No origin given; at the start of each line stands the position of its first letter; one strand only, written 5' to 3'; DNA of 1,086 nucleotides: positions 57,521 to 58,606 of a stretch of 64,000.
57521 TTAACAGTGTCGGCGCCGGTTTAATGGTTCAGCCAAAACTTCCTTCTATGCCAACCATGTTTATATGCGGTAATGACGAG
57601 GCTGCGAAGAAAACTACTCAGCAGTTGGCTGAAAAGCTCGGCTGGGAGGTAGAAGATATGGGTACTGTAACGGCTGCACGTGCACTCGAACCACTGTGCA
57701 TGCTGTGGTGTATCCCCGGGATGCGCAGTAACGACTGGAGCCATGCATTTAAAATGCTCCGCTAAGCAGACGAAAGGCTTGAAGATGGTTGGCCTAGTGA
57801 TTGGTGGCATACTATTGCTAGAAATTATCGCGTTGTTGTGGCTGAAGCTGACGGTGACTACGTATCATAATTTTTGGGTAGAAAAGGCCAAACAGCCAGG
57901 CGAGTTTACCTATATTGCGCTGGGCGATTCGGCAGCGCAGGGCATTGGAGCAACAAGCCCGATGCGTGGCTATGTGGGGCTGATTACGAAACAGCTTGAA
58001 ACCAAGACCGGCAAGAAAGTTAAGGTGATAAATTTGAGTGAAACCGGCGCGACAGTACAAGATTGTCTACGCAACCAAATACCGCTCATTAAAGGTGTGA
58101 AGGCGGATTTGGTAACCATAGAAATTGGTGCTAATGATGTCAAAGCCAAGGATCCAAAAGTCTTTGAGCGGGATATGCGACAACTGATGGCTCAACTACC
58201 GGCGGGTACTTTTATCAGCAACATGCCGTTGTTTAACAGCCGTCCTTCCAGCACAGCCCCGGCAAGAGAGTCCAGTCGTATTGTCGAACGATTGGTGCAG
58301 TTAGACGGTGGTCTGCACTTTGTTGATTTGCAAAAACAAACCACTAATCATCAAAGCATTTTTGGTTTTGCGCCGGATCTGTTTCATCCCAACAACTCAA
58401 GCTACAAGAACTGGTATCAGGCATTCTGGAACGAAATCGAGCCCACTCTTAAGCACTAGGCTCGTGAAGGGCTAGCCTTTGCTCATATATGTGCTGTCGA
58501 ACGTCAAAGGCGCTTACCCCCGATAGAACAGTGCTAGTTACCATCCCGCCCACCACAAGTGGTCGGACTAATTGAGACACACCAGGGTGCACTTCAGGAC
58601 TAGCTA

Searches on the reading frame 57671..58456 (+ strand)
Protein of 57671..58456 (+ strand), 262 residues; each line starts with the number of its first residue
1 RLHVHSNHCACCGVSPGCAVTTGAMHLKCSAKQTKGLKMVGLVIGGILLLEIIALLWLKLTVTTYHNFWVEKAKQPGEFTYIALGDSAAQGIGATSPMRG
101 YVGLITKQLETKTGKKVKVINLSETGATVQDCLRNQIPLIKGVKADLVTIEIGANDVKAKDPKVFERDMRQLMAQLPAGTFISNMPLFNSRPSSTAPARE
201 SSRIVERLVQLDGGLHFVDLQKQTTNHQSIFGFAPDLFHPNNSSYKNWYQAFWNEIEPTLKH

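Call 59: search_protein_families(library=pfam, max_evalue=0.0001, proteins=[window:57671-58456:+])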
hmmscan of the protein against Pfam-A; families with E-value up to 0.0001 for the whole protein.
window:57671-58456:+ (262 aa): 2 families
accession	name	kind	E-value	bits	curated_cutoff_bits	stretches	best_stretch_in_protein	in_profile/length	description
PF13472.12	Lipase_GDSL_2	-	5.5e-17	63.3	32.9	1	83-245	1-176/178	GDSL-like Lipase/Acylhydrolase family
PF00657.28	Lipase_GDSL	-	9.9e-11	42.6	23.6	1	81-250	1-206/208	GDSL-like Lipase/Acylhydrolase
